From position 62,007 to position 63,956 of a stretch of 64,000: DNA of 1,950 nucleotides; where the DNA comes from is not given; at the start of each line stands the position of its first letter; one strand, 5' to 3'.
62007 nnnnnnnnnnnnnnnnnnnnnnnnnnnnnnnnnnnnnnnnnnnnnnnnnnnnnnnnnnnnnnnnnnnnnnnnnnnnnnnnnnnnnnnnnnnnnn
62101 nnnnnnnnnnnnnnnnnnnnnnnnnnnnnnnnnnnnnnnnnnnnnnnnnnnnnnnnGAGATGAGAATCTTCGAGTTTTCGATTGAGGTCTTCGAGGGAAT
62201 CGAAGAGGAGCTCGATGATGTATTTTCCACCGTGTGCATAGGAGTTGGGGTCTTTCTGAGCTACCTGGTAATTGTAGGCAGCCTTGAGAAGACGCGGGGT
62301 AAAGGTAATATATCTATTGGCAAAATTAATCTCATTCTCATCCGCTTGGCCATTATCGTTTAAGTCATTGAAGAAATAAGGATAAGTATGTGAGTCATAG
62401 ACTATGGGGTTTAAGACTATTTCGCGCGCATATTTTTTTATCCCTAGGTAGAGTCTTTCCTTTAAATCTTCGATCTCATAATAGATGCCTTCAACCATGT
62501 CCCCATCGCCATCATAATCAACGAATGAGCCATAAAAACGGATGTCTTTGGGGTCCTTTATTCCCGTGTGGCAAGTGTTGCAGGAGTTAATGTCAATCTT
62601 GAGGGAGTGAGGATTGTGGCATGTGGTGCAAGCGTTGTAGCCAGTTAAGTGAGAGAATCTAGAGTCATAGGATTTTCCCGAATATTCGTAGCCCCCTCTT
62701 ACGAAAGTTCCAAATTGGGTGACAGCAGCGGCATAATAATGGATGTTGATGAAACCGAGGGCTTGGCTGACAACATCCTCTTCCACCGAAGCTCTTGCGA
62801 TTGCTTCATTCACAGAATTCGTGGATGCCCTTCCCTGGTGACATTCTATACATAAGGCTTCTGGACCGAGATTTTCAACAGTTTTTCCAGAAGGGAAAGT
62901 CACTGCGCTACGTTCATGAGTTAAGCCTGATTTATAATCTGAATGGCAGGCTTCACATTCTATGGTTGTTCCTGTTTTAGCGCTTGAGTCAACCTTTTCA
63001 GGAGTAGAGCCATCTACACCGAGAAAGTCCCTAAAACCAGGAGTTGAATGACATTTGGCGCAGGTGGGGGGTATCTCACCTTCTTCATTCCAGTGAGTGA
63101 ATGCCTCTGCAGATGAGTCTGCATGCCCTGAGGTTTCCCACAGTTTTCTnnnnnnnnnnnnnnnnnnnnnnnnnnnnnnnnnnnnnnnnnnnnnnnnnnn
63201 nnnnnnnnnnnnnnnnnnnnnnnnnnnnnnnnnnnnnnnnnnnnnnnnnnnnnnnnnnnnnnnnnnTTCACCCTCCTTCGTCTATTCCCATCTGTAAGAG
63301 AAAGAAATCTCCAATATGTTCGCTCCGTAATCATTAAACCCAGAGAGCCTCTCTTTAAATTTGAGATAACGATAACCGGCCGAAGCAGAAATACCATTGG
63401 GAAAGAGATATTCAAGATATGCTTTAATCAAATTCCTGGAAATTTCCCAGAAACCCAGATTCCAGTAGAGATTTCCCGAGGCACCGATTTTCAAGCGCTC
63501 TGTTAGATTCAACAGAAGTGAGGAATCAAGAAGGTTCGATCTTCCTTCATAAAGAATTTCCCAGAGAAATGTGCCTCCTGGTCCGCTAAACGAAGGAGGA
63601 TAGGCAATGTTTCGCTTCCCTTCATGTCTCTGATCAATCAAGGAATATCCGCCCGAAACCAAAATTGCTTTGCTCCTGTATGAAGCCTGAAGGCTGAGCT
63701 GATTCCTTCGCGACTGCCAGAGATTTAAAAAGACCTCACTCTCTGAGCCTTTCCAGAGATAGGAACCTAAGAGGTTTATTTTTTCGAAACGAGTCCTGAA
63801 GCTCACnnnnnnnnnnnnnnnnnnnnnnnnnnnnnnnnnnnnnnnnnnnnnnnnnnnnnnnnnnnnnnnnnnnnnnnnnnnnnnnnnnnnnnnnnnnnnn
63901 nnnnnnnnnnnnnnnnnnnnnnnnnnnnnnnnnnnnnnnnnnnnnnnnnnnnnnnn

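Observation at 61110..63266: Decahaem cytochrome formed by an internal tandem duplication, with paired DYDGDGD acidic loops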

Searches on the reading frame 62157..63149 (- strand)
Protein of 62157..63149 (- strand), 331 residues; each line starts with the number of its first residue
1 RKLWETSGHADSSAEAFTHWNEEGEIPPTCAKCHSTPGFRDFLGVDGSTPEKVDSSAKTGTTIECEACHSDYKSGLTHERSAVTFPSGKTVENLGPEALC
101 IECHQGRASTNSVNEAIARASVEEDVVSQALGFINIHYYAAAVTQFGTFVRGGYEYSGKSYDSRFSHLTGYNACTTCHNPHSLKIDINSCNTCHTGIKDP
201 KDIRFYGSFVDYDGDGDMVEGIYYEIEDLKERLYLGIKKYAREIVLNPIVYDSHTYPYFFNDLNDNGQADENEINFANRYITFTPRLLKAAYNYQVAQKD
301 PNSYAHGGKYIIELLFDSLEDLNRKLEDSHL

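Call 19: search_protein_representatives(protein=window:62157-63149:-)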
Query: 331 residues. Proteins with E-value up to 0.001 (for the whole library): 1400; up to 1e-10: 832; up to 1e-30: 340. The best 150 are listed.
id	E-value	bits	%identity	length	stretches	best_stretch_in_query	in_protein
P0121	1.1e-247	836.9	46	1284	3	2-326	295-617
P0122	6.3e-198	673.4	50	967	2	2-326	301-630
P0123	1.8e-192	655.5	45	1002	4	4-323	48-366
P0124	5.6e-189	643.9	48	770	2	4-326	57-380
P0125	2.1e-185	632.2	49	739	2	4-326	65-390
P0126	1.5e-181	619.5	48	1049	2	3-327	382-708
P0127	1.2e-159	547.5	48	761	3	3-326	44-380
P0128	9.6e-159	544.6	46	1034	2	3-326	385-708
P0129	9.8e-159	544.5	46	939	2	3-324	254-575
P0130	9.9e-156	534.7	46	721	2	4-323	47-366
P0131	5.8e-154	528.8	42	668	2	3-328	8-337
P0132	2.6e-152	523.4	47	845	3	3-326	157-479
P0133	1.1e-148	511.5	46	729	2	2-323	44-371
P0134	3.5e-147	506.6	45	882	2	4-323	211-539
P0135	3.1e-145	500.1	47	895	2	4-323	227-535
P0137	1.4e-144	498.0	44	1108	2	4-327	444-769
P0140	5.5e-141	486.2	44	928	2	4-326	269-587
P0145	6.1e-140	482.7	44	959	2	4-326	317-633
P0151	2.2e-134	464.5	44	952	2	3-323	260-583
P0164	2.2e-120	418.5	41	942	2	3-324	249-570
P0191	2.6e-98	345.9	49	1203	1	3-326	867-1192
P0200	2.3e-93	329.6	50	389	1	3-325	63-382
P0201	3.1e-93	329.2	49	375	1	4-325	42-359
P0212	7.8e-88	311.5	45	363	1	3-327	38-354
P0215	1.2e-86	307.6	48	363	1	5-324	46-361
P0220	2.2e-84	300.1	45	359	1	3-327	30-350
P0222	2.1e-83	296.9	47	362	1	4-324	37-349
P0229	4.3e-78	279.4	47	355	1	2-323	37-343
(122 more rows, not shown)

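Call 33: predict_structure(alignment_id=A2)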
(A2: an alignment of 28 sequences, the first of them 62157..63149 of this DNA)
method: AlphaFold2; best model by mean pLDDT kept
length: 331 residues; sequences in the alignment: 28
mean_pLDDT: 90.1   pTM: 0.91
mean pLDDT of the five models: 90.1, 89.6, 88.6, 88.3, 81.9
residues with pLDDT >= 90: 201; 70-90: 116; 50-70: 13; < 50: 1
segments of 3 or more residues with pLDDT < 50: none
pLDDT, mean of each block of 10 residues (from residue 1): 86 83 87 92 88 90 83 58 94 90 94 98 97 92 94 97 86 86 85 85 80 87 95 97 98 94 97 96 98 97 93 97 82 52
secondary structure, 60 per line:
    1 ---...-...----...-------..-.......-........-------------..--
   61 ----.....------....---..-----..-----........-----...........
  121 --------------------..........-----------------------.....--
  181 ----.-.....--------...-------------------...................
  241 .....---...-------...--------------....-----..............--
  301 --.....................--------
elements in order: H28-34 H36-43 H65-69 H76-79 H97-104 H110-120 H141-150 H174-177 H187-191 H222-245 E249-251 E259-261 H285-298 H303-323

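Call 36: fold_search(model_id=the predicted structure, library=pdb)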
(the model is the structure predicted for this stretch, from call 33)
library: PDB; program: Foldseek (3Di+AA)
matches with E <= 10: 11; with E <= 0.001: 0
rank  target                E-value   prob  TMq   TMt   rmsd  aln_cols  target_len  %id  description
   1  6i5b_A                1.2e-03  1.00  0.44  0.31   7.1       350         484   15  Crystal Structure of Outer Cell Wall Cytochrome OcwA (released 2019-09-25)
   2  6i5b_B                2.8e-03  1.00  0.44  0.32   7.1       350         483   15  Crystal Structure of Outer Cell Wall Cytochrome OcwA (released 2019-09-25)
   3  1gu6_A                3.0e+00  0.14  0.43  0.34   9.5       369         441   11  Structure of the Periplasmic Cytochrome c Nitrite Reductase from Escherichia coli (released 2002-03-08)
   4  4wjy_A                3.0e+00  0.13  0.36  0.28  10.9       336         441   13  Esherichia coli nitrite reductase NrfA H264N (released 2015-03-11)
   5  3fg4_B                5.5e+00  0.01  0.15  0.09  18.9       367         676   11  Crystal structure of Delta413-417:GS I805A LOX (released 2009-08-18)
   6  3ubr_A                6.1e+00  0.08  0.45  0.36   8.5       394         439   13  Laue structure of Shewanella oneidensis cytochrome-c Nitrite Reductase (released 2012-04-25)
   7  1qdb_A                6.1e+00  0.03  0.31  0.23  14.2       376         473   10  CYTOCHROME C NITRITE REDUCTASE (released 1999-08-18)
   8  6t5e                  6.8e+00  0.01  0.18  0.14  18.9       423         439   12  Hydroxylamine Oxidoreductase from Brocadia fulgida (released 2020-11-18)
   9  8bcx_C                7.6e+00  0.05  0.37  0.29  10.8       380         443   14  Crystal structure of NrfA-1 from Geobacter metallireducens (released 2023-08-30)
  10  4n4j                  8.1e+00  0.01  0.20  0.14  16.7       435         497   11  Kuenenia stuttgartiensis hydroxylamine oxidoreductase (released 2013-12-11)
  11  7ljn_D                9.5e+00  0.01  0.07  0.07  14.1       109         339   12  Structure of the Bradyrhizobium diazoefficiens CD-NTase CdnG in complex with GTP (released 2021-06-02)

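Call 37: list_cluster_members(proteins=[P0200, P0201, P0212, P0215, P0220, P0222, P0229, P0121, P0191, P0123])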
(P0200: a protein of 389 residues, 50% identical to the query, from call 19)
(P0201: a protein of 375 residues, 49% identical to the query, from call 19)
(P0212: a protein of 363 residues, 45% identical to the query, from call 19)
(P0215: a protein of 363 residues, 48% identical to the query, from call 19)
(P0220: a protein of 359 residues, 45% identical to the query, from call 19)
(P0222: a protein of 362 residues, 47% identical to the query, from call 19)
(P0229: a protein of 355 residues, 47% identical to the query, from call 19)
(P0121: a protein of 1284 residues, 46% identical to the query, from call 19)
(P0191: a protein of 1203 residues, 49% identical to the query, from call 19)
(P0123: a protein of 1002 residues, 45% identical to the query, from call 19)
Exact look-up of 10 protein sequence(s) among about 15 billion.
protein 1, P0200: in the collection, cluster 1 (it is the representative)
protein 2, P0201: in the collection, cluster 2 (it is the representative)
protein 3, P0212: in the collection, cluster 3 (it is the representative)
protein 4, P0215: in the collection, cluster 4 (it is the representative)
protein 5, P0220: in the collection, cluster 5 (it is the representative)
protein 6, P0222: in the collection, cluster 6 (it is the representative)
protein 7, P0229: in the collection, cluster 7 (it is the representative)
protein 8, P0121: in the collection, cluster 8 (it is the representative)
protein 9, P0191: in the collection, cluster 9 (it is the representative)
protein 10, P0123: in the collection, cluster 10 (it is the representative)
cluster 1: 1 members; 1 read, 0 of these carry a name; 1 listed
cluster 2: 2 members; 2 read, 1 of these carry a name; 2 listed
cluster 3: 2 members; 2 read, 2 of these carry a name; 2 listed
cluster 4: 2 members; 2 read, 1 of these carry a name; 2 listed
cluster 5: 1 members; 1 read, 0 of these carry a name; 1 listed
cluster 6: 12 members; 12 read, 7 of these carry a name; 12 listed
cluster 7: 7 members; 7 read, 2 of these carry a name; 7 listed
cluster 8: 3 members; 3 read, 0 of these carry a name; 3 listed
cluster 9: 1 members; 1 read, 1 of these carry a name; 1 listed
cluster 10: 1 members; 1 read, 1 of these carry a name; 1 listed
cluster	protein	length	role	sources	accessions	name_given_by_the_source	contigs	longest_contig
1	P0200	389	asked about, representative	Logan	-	-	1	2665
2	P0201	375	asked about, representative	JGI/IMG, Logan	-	hypothetical protein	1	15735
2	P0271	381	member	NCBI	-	-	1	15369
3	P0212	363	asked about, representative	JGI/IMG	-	hypothetical protein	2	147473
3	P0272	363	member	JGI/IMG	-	hypothetical protein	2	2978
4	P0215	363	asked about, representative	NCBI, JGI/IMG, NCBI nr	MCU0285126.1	MAG: polyheme membrane-associated cytochrome C [Acidobacteria bacterium] | hypothetical protein | polyheme membrane-associated cytochrome C [Acidobacteriota bacterium]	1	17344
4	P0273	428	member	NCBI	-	-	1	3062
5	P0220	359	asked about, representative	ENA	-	-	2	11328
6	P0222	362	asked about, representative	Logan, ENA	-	-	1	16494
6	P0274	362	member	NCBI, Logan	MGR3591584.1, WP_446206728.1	MAG: polyheme membrane-associated cytochrome C [Limimaricola soesokkakensis]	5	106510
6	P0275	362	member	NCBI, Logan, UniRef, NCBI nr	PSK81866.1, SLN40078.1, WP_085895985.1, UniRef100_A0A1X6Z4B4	hypothetical protein CLV79_11484 [Limimaricola soesokkakensis] | Uncharacterized protein n=1 Tax=Limimaricola soesokkakensis TaxID=1343159 ... | polyheme membrane-associated cytochrome C [Limimaricola soesokkakensis]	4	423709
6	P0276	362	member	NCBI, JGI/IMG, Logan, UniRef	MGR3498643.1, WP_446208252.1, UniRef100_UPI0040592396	MAG: polyheme membrane-associated cytochrome C [Limimaricola soesokkakensis] | polyheme membrane-associated cytochrome C n=1 Tax=Limimaricola soesokkakensis ...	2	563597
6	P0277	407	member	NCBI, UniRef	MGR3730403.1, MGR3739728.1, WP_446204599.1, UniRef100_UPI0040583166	MAG: polyheme membrane-associated cytochrome C [Limimaricola soesokkakensis] | polyheme membrane-associated cytochrome C n=2 Tax=Limimaricola soesokkakensis ...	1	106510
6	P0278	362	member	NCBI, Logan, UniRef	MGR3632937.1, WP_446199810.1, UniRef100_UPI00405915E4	MAG: polyheme membrane-associated cytochrome C [Limimaricola soesokkakensis] | polyheme membrane-associated cytochrome C n=1 Tax=Limimaricola soesokkakensis ...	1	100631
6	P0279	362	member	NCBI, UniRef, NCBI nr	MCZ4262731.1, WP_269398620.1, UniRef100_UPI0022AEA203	polyheme membrane-associated cytochrome C [Limimaricola sp. G21655-S1] | polyheme membrane-associated cytochrome C n=1 Tax=Limimaricola sp. G21655-S1 ...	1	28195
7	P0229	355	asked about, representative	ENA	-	-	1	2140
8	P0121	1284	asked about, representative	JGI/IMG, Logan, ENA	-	-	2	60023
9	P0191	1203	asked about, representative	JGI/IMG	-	methyl-accepting chemotaxis protein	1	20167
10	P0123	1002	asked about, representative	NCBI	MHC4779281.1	MAG: hypothetical protein ACYTFG_11965, partial [Planctomycetota bacterium]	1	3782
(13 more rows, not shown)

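Call 39: find_encoding_contigs(protein=P0275, flank=8000, max_places=2)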
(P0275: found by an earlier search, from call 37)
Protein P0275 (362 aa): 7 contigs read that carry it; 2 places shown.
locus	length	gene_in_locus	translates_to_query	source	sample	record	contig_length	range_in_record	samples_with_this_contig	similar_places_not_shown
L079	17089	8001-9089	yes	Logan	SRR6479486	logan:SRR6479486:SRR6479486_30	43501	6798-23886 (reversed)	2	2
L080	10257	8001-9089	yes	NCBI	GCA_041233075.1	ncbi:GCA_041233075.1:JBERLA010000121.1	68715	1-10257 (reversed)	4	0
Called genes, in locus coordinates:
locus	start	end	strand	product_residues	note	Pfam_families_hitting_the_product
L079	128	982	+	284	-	PF00582:Usp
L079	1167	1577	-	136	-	PF00571:CBS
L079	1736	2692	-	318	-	PF02424:ApbE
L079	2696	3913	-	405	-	PF00111:Fer2, PF00175:NAD_binding_1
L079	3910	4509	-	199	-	PF02508:Rnf-Nqr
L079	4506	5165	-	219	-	PF02508:Rnf-Nqr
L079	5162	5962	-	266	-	PF04205:FMN_bind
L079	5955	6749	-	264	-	PF03116:NQR2_RnfD_RnfE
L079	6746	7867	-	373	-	PF05896:NQRA_N, PF24836:NQRA_2nd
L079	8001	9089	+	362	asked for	PF14537:Cytochrom_c3_2 (faint), PF14522:Cytochrome_C7 (faint)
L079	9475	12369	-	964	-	PF02743:dCache_1, PF08448:PAS_4 (faint), PF12860:PAS_7, PF00990:GGDEF, PF00563:EAL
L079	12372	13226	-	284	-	-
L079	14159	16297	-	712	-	PF01642:MM_CoA_mutase, PF02310:B12-binding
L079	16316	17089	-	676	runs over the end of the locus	PF00289:Biotin_carb_N, PF02786:CPSase_L_D2, PF08443:RimK (weak), PF02222:ATP-grasp (weak), PF07478:Dala_Dala_lig_C, PF02785:Biotin_carb_C, PF18140:PCC_BT, PF00364:Biotin_lipoyl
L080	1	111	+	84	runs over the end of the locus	PF02826:2-Hacid_dh_C (weak)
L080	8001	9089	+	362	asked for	PF14537:Cytochrom_c3_2 (faint), PF14522:Cytochrome_C7 (faint)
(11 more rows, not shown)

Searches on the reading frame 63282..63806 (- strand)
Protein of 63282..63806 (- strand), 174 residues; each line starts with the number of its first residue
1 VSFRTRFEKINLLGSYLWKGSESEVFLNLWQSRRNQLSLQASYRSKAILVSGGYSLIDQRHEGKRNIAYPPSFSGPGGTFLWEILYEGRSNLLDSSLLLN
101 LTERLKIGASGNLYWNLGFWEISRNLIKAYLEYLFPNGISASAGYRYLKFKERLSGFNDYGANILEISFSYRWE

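Call 4: search_protein_families(library=pfam, proteins=[window:63282-63806:-], max_evalue=0.1)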
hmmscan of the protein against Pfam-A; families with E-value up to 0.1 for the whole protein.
window:63282-63806:- (174 aa): 3 families
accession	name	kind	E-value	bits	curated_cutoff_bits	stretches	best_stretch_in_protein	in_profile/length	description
PF13505.12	OMP_b-brl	-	0.0082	16.8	28.7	1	131-172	136-174/175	Outer membrane protein beta-barrel domain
PF19413.5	YaiO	-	0.021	15.3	23.9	1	76-152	32-110/173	YaiO membrane beta barrel domain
PF10677.15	DUF2490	-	0.041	14.1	29.8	0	100-153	12-60/186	Protein of unknown function (DUF2490)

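Call 5: search_protein_families(library=ncbifam, proteins=[window:63282-63806:-], max_evalue=0.01)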
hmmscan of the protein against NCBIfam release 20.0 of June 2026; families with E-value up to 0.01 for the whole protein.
window:63282-63806:- (174 aa): 0 families
